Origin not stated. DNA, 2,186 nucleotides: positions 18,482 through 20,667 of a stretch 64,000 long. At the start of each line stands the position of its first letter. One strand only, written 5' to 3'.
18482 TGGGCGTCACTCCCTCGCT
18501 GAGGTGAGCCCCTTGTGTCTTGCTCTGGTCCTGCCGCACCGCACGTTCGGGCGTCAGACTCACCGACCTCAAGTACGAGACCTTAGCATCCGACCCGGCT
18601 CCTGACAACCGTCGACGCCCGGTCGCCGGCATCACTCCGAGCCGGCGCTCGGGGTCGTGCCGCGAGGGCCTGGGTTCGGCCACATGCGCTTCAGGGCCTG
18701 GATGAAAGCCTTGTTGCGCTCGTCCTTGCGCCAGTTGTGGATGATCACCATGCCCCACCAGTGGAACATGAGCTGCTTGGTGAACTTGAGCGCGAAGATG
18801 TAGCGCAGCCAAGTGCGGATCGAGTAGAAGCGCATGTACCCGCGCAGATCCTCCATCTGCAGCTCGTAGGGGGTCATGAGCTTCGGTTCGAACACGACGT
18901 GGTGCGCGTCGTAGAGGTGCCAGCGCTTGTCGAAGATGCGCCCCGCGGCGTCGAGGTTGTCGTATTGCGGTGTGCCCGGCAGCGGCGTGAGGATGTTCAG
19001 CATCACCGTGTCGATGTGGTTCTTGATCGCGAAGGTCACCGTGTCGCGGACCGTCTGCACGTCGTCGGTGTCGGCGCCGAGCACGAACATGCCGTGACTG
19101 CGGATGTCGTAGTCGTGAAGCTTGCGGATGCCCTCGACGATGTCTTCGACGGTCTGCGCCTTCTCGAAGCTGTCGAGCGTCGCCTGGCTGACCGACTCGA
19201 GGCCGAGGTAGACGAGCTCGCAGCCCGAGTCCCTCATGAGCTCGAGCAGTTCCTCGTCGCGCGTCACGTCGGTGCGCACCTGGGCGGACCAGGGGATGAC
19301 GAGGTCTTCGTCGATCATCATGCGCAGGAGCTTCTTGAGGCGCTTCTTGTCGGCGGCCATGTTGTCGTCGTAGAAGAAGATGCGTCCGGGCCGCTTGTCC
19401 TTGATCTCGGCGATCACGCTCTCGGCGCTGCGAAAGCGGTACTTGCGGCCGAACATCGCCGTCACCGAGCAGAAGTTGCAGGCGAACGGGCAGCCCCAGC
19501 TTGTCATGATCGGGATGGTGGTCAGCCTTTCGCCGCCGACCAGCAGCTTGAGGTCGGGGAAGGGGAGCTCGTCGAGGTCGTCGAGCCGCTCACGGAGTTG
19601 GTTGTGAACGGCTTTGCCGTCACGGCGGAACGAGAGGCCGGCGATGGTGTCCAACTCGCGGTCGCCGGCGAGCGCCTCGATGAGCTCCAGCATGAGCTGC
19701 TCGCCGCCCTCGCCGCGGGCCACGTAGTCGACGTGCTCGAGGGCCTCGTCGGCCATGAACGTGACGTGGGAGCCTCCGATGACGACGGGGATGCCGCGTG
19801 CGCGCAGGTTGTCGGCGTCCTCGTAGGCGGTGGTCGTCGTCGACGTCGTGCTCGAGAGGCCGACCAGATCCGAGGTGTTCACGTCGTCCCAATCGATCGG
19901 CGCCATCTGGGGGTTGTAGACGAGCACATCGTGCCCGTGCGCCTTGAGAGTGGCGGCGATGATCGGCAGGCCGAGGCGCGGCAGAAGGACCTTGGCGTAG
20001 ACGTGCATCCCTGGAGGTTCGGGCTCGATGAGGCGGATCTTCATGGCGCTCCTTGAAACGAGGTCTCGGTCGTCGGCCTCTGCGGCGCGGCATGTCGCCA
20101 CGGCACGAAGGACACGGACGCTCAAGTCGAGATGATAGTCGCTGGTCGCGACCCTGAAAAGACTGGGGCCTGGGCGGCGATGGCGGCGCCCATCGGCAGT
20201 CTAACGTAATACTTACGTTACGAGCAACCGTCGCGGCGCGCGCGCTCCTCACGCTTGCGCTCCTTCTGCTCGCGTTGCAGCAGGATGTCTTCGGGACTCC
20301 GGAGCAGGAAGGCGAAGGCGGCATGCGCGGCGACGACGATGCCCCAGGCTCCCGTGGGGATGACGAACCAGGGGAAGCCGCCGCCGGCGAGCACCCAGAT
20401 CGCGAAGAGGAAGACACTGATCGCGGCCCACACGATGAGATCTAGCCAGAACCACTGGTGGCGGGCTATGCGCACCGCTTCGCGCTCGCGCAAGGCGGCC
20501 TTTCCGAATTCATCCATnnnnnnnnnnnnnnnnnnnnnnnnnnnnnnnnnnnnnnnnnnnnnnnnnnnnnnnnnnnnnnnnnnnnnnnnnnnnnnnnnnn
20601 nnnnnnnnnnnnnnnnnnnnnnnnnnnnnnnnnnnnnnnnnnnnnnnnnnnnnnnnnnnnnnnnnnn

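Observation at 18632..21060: PadR-2TM operon with two copies of the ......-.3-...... palindrome, one of them in the promoter region of a B12-binding radical SAM gene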

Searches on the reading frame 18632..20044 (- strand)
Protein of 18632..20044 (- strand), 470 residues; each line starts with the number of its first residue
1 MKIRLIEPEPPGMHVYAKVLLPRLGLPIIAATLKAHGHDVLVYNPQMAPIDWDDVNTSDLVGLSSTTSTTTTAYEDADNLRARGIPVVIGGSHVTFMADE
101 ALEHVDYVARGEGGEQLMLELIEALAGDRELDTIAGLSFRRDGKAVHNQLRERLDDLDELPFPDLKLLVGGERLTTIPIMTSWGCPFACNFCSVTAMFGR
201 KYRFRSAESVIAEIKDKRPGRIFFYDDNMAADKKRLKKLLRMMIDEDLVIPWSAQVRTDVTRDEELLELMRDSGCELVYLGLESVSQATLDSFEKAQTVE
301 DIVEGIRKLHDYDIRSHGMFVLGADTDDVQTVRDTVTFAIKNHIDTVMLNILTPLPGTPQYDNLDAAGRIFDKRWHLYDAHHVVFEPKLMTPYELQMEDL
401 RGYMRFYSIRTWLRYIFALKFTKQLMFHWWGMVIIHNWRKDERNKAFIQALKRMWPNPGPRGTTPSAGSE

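Call 8: search_protein_families(library=pfam, proteins=[window:18632-20044:-], max_evalue=0.01)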
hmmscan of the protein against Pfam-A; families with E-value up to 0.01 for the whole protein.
window:18632-20044:- (470 aa): 2 families
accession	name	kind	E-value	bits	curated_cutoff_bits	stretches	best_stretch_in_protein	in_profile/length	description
PF04055.27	Radical_SAM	-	5.9e-20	72.5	29.5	1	184-328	6-157/166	Radical SAM superfamily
PF02310.24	B12-binding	-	1.3e-14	54.5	32.1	1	19-116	10-116/121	B12 binding domain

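Call 15: search_protein_families(library=ncbifam, proteins=[window:18632-20044:-], max_evalue=0.001)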
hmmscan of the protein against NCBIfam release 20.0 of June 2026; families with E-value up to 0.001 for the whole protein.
window:18632-20044:- (470 aa): 22 families
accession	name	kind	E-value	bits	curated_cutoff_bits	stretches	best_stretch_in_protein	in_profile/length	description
TIGR02026.1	BchE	equivalog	7.3e-51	173.5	481.35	1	20-423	19-445/497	magnesium-protoporphyrin IX monomethyl ester anaerobic oxidative cyclase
TIGR04479.1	bcpD_PhpK_rSAM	subfamily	3.4e-42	144.5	600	1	107-345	173-412/504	PhpK family radical SAM P-methyltransferase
TIGR03471.1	HpnJ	equivalog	8e-41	140.4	577.6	1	59-378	70-401/472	hopanoid biosynthesis associated radical SAM protein HpnJ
NF050148.1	rSAM_ApyD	equivalog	1.3e-34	119.7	750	1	20-367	22-396/645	RiPP biosynthesis radical SAM protein ApyD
NF038361.1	rSAM_Sden_1168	equivalog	1.4e-31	109.7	575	1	101-367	195-476/560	Sden_1168 family B12-binding radical SAM P-methyltransferase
TIGR04014.1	B12_SAM_MJ_0865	equivalog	4e-31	108.3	360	1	28-360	16-354/434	methyl-coenzyme M reductase glutamine C-methyltransferase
TIGR04367.1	HpnR_B12_rSAM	equivalog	1.4e-30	106.3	650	1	11-389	8-396/490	hopanoid C-3 methylase HpnR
TIGR04072.2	rSAM_ladder_B12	equivalog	1.2e-28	100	360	1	68-337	81-344/443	lipid biosynthesis B12-binding/radical SAM protein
TIGR04013.1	B12_SAM_MJ_1487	hypoth_equivalog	6e-27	94.5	251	1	56-360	42-353/382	TIGR04013 family B12-binding domain/radical SAM domain-containing protein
TIGR04385.1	B12_rSAM_cofa1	equivalog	1.1e-17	64.5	450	1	172-381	191-411/438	B12 lower ligand biosynthesis radical SAM protein BzaD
TIGR03975.1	rSAM_ocin_1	subfamily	4.3e-17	61.8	281.85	1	57-299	128-387/606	RiPP maturation radical SAM C-methyltransferase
NF033712.0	B12_rSAM_KedN5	subfamily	1.3e-16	60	700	1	82-215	90-234/624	KedN5 family methylcobalamin-dependent radical SAM C-methyltransferase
NF033070.1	rSAM_AprD4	equivalog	2e-13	50.1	500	1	170-384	192-409/456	AprD4 family radical SAM diol-dehydratase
NF040546.1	rSAM_CUAEP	equivalog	1.3e-12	47.2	500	1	24-322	14-321/468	CUAEP/CCAEP-tail radical SAM (seleno)protein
TIGR04190.1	B12_SAM_Ta0216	equivalog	1.4e-12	47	500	1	86-340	111-392/554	TIGR04190 family B12-binding domain/radical SAM domain protein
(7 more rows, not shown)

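Call 21: search_solved_structures(query=window:18632-20044:-, max_evalue=0.001)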
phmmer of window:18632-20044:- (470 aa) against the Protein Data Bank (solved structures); distinct sequences matched with E-value up to 0.001: 5.
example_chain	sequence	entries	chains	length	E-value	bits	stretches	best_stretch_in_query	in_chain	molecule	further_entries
9ccb_A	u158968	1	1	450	8.3e-19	70.9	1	58-363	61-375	Radical SAM core domain-containing protein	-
6fd2_B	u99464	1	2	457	4e-12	48.8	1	178-386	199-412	Putative apramycin biosynthetic oxidoreductase 4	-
9n1b_A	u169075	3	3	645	8.7e-11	44.4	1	98-228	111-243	Radical SAM protein | Radical SAM enzyme CysS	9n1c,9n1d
5ul2_A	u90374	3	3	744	3.6e-05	25.9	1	88-223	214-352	OxsB protein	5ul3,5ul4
7kdx_A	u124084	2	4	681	3.7e-05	25.8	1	84-233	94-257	Methyltransferase TokK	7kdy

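Call 34: find_homologous_proteins(query=window:18632-20044:-, max_evalue=1e-20)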
Query window:18632-20044:- (470 aa): 3409 proteins with E <= 1e-20 among 8000 candidates; the best 120 are listed.
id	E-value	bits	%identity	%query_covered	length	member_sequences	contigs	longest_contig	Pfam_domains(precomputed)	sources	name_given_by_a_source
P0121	0.0e+0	1089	100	100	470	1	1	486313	PF04055.28,PF02310.25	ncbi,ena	-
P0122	0.0e+0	1011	92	100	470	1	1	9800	PF04055.28,PF02310.25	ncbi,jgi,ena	-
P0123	3.0e-298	1007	92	100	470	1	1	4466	PF04055.28,PF02310.25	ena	-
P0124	6.8e-298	1006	92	100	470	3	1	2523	PF04055.28,PF02310.25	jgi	jgi:radical SAM superfamily enzyme YgiQ (UPF0313 family)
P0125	7.9e-286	966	89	100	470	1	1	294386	PF04055.28,PF02310.25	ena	-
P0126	1.1e-285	966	88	100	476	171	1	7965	PF04055.28,PF02310.25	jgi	-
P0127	1.6e-282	955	88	100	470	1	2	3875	PF04055.28,PF02310.25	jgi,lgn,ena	-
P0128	3.4e-282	954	88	100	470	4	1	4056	PF04055.28,PF02310.25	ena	-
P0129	5.9e-282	953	88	100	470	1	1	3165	PF04055.28,PF02310.25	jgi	-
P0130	2.6e-281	951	88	99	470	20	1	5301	PF04055.28,PF02310.25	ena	-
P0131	3.7e-281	951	88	100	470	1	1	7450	PF04055.28,PF02310.25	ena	-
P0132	1.2e-280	949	87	100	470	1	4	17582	PF04055.28,PF02310.25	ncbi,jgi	-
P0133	1.3e-280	949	88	100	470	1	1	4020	PF04055.28,PF02310.25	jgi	-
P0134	1.8e-280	949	87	100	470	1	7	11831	PF04055.28,PF02310.25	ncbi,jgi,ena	-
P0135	6.1e-280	947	87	100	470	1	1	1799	PF04055.28,PF02310.25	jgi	jgi:radical SAM superfamily enzyme YgiQ (UPF0313 family)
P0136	6.2e-280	947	87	100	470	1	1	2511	PF04055.28,PF02310.25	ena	-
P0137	7.2e-280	947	86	100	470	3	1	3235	PF04055.28,PF02310.25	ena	-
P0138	5.2e-279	944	87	100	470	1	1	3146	PF04055.28,PF02310.25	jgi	jgi:radical SAM superfamily enzyme YgiQ (UPF0313 family)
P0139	1.0e-278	943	87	100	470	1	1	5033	PF04055.28,PF02310.25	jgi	jgi:anaerobic magnesium-protoporphyrin IX monomethyl ester cyclase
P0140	3.6e-276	934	86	100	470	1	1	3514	PF04055.28,PF02310.25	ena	-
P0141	3.3e-275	931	86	100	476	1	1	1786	PF04055.28,PF02310.25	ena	-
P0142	2.8e-273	925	87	97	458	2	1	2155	PF04055.28,PF02310.25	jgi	-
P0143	1.0e-269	913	84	100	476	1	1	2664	PF04055.28,PF02310.25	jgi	jgi:anaerobic magnesium-protoporphyrin IX monomethyl ester cyclase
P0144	1.7e-269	912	83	100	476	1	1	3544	PF04055.28,PF02310.25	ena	-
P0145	3.2e-269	911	83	100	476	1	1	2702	PF04055.28,PF02310.25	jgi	-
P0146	4.5e-269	911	84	100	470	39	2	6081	PF04055.28,PF02310.25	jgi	jgi:anaerobic magnesium-protoporphyrin IX monomethyl ester cyclase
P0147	7.0e-267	904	84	100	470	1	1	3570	PF04055.28,PF02310.25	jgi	jgi:radical SAM superfamily enzyme YgiQ (UPF0313 family)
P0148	1.3e-266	903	83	99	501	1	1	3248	PF04055.28,PF02310.25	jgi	jgi:radical SAM superfamily enzyme YgiQ (UPF0313 family)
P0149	1.7e-266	902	83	99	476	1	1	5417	PF04055.28,PF02310.25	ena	-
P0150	3.1e-266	902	84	100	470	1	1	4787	PF04055.28,PF02310.25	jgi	jgi:anaerobic magnesium-protoporphyrin IX monomethyl ester cyclase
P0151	5.6e-265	897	81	100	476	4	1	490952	PF04055.28,PF02310.25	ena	-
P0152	6.6e-265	897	85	97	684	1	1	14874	PF04055.28,PF02310.25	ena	-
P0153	2.9e-264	895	83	99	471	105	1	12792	PF04055.28,PF02310.25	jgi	jgi:radical SAM superfamily enzyme YgiQ (UPF0313 family)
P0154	3.5e-264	895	81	100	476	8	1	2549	PF04055.28,PF02310.25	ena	-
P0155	5.4e-264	894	82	100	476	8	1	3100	PF04055.28,PF02310.25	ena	-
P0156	6.0e-264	894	83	100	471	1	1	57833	PF04055.28,PF02310.25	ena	-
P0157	6.9e-264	894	84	97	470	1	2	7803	PF04055.28,PF02310.25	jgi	jgi:radical SAM superfamily enzyme YgiQ (UPF0313 family)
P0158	1.2e-263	893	83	100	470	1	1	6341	PF04055.28,PF02310.25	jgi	jgi:anaerobic magnesium-protoporphyrin IX monomethyl ester cyclase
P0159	4.7e-263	891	82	100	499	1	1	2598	PF04055.28,PF02310.25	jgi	jgi:anaerobic magnesium-protoporphyrin IX monomethyl ester cyclase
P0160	9.1e-263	890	81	100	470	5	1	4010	PF04055.28,PF02310.25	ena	-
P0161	1.2e-262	890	83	100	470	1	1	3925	PF04055.28,PF02310.25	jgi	jgi:anaerobic magnesium-protoporphyrin IX monomethyl ester cyclase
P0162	3.9e-262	888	82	98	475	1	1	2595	PF04055.28,PF02310.25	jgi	jgi:anaerobic magnesium-protoporphyrin IX monomethyl ester cyclase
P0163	5.3e-262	888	82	100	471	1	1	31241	PF04055.28,PF02310.25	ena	-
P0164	8.0e-262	887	82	99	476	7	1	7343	PF04055.28,PF02310.25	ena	-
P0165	1.0e-261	887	84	97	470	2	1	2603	PF04055.28,PF02310.25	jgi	jgi:radical SAM superfamily enzyme YgiQ (UPF0313 family)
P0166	1.7e-261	886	83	99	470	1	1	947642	PF04055.28,PF02310.25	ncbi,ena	-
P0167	1.9e-261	886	81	100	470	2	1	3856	PF04055.28,PF02310.25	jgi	jgi:radical SAM superfamily enzyme YgiQ (UPF0313 family)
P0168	2.9e-261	885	81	100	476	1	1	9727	PF04055.28,PF02310.25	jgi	jgi:anaerobic magnesium-protoporphyrin IX monomethyl ester cyclase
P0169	3.3e-261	885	82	100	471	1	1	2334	PF04055.28,PF02310.25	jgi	jgi:radical SAM superfamily enzyme YgiQ (UPF0313 family)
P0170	4.7e-261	885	82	100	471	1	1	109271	PF04055.28,PF02310.25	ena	-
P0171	5.1e-261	884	83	97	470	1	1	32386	PF04055.28,PF02310.25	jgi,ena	-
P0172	6.1e-261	884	83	99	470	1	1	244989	PF04055.28,PF02310.25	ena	-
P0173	9.6e-261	883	82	100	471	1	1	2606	PF04055.28,PF02310.25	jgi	-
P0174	1.9e-260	883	82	100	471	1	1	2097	PF04055.28,PF02310.25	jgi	jgi:anaerobic magnesium-protoporphyrin IX monomethyl ester cyclase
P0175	2.0e-260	882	82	99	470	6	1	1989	PF04055.28,PF02310.25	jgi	jgi:anaerobic magnesium-protoporphyrin IX monomethyl ester cyclase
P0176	3.2e-260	882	81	99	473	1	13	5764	PF04055.28,PF02310.25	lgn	-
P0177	4.1e-260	881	82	99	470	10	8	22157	PF04055.28,PF02310.25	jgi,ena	jgi:radical SAM superfamily enzyme YgiQ (UPF0313 family)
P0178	8.3e-260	880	81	100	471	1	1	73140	PF04055.28,PF02310.25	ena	-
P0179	8.4e-260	880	81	100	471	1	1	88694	PF04055.28,PF02310.25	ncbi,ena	-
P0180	8.5e-260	880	81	100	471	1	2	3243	PF04055.28,PF02310.25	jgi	-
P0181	9.1e-260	880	81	100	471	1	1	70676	PF04055.28,PF02310.25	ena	-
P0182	1.4e-259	880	81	98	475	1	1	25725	PF04055.28,PF02310.25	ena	-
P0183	1.5e-259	880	80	100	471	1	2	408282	PF04055.28,PF02310.25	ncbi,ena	-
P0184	2.9e-259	879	81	100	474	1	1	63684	PF04055.28,PF02310.25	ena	-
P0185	3.1e-259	878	82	100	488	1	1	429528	PF04055.28,PF02310.25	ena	-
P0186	3.3e-258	875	80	100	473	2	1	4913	PF04055.28,PF02310.25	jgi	-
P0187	3.9e-258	875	80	100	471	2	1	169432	PF04055.28,PF02310.25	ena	-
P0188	8.6e-258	874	80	100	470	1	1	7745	PF04055.28,PF02310.25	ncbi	-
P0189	1.0e-257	874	82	99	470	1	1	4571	PF04055.28,PF02310.25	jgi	jgi:anaerobic magnesium-protoporphyrin IX monomethyl ester cyclase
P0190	3.3e-257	872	80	100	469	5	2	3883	PF04055.28,PF02310.25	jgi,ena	-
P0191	4.2e-257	871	80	100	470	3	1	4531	PF04055.28,PF02310.25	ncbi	-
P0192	8.8e-257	870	79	100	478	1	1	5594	PF04055.28,PF02310.25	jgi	jgi:radical SAM superfamily enzyme YgiQ (UPF0313 family)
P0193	1.0e-256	870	81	99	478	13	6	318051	PF04055.28,PF02310.25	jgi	jgi:radical SAM superfamily enzyme YgiQ (UPF0313 family)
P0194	1.8e-256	869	80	99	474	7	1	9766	PF04055.28,PF02310.25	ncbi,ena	-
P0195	3.7e-256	868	81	97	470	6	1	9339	PF04055.28,PF02310.25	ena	-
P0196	4.6e-256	868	79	98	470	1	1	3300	PF04055.28,PF02310.25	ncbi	-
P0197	5.1e-256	868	80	100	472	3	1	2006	PF04055.28,PF02310.25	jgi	jgi:anaerobic magnesium-protoporphyrin IX monomethyl ester cyclase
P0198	1.4e-255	866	80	100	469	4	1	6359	PF04055.28,PF02310.25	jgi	jgi:anaerobic magnesium-protoporphyrin IX monomethyl ester cyclase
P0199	2.6e-255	866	80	100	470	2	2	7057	PF04055.28,PF02310.25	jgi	jgi:radical SAM superfamily enzyme YgiQ (UPF0313 family)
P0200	2.7e-255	866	79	100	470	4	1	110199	PF04055.28,PF02310.25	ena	-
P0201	2.9e-255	865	79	100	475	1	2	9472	PF04055.28,PF02310.25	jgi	jgi:radical SAM superfamily enzyme YgiQ (UPF0313 family)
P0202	4.7e-255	865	79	100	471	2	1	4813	PF04055.28,PF02310.25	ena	-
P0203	1.1e-254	864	81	99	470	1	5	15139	PF04055.28,PF02310.25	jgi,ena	jgi:radical SAM superfamily enzyme YgiQ (UPF0313 family)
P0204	2.6e-254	862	78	100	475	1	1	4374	PF04055.28,PF02310.25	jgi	jgi:anaerobic magnesium-protoporphyrin IX monomethyl ester cyclase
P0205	3.7e-254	862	79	100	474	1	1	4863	PF04055.28,PF02310.25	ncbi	-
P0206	5.0e-254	861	80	99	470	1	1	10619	PF04055.28,PF02310.25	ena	-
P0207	5.5e-254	861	79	100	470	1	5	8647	PF04055.28,PF02310.25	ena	-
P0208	7.6e-254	861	80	99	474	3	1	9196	PF04055.28,PF02310.25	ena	-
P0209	8.8e-254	861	79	100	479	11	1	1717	PF04055.28,PF02310.25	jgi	jgi:anaerobic magnesium-protoporphyrin IX monomethyl ester cyclase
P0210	5.7e-253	858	79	100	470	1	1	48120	PF04055.28,PF02310.25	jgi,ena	-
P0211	6.1e-253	858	79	99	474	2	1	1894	PF04055.28,PF02310.25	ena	-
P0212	7.8e-253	857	79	99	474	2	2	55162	PF04055.28,PF02310.25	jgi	jgi:radical SAM superfamily enzyme YgiQ (UPF0313 family)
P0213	3.1e-252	855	80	100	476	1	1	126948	PF04055.28,PF02310.25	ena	-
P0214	3.2e-252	855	78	100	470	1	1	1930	PF04055.28,PF02310.25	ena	-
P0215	6.3e-252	854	78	99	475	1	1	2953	PF04055.28,PF02310.25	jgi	jgi:radical SAM superfamily enzyme YgiQ (UPF0313 family)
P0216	9.1e-252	854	78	100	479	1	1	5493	PF04055.28,PF02310.25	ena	-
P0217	9.7e-252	854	79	100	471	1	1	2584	PF04055.28,PF02310.25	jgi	-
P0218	1.0e-251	854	79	99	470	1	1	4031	PF04055.28,PF02310.25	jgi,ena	-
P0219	1.1e-251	854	78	100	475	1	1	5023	PF04055.28,PF02310.25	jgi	jgi:anaerobic magnesium-protoporphyrin IX monomethyl ester cyclase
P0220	1.7e-251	853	79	99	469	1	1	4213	PF04055.28,PF02310.25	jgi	jgi:radical SAM superfamily enzyme YgiQ (UPF0313 family)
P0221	2.1e-251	853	79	99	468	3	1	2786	PF04055.28,PF02310.25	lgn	-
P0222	2.4e-251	853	79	99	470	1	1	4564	PF04055.28,PF02310.25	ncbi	-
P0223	4.5e-251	852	79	99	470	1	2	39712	PF04055.28,PF02310.25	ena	-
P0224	3.6e-250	849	78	100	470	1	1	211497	PF04055.28,PF02310.25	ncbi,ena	-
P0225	4.9e-250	848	79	100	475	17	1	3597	PF04055.28,PF02310.25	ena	-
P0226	2.8e-249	846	78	99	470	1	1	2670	PF04055.28,PF02310.25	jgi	jgi:anaerobic magnesium-protoporphyrin IX monomethyl ester cyclase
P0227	7.7e-249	844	78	99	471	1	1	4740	PF04055.28,PF02310.25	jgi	jgi:radical SAM superfamily enzyme YgiQ (UPF0313 family)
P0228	9.3e-249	844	79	97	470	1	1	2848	PF04055.28,PF02310.25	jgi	jgi:anaerobic magnesium-protoporphyrin IX monomethyl ester cyclase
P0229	6.3e-248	841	78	99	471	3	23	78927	PF04055.28,PF02310.25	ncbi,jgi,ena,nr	ncbi:MAG TPA: radical SAM protein [Thermoleophilia bacterium]|nr:radical SAM protein [Thermoleophili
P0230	1.8e-247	840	80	97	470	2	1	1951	PF04055.28,PF02310.25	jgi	-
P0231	5.1e-247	838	78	97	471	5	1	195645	PF04055.28,PF02310.25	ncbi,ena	-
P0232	9.3e-247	837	78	99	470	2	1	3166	PF04055.28,PF02310.25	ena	-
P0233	5.6e-246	835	77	100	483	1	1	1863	PF04055.28,PF02310.25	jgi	jgi:radical SAM superfamily enzyme YgiQ (UPF0313 family)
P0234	8.8e-246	834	76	99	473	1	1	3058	PF04055.28,PF02310.25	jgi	jgi:anaerobic magnesium-protoporphyrin IX monomethyl ester cyclase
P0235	1.4e-245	833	77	99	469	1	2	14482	PF04055.28,PF02310.25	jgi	jgi:anaerobic magnesium-protoporphyrin IX monomethyl ester cyclase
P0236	5.0e-244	828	77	100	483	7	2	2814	PF04055.28,PF02310.25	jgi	jgi:anaerobic magnesium-protoporphyrin IX monomethyl ester cyclase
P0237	2.0e-243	826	80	95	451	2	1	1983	PF04055.28,PF02310.25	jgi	jgi:radical SAM superfamily enzyme YgiQ (UPF0313 family)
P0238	2.6e-243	826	78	98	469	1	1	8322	PF04055.28,PF02310.25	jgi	jgi:anaerobic magnesium-protoporphyrin IX monomethyl ester cyclase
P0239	2.1e-242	823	75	100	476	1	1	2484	PF04055.28,PF02310.25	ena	-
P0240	4.1e-242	822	77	97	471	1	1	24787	PF04055.28,PF02310.25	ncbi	-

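Call 63: search_protein_families(library=padloc, proteins=[window:18632-20044:-], max_evalue=0.001)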
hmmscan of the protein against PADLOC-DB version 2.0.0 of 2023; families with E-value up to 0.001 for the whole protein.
window:18632-20044:- (470 aa): 1 family
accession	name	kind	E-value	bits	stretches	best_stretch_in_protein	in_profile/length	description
PDLC04689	PDC-M51A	-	9.7e-14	49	1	78-362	91-372/420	-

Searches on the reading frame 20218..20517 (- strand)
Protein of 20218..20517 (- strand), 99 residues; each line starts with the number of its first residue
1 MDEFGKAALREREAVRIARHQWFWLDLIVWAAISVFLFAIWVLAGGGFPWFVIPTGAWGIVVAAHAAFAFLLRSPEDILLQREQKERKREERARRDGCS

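Call 8: search_protein_families(library=pfam, proteins=[window:20218-20517:-], max_evalue=0.01)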
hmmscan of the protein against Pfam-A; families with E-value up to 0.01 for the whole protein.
window:20218-20517:- (99 aa): 1 family
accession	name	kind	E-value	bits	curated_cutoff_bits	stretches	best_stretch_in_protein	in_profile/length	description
PF13239.11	2TM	-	3.5e-10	40.2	24.8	1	12-91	2-76/79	2TM domain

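Call 15: search_protein_families(library=ncbifam, proteins=[window:20218-20517:-], max_evalue=0.001)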
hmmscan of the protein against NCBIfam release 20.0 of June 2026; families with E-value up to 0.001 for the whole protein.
window:20218-20517:- (99 aa): 0 families

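Call 63: search_protein_families(library=padloc, proteins=[window:20218-20517:-], max_evalue=0.001)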
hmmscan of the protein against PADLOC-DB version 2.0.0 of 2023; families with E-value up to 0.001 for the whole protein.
window:20218-20517:- (99 aa): 0 families
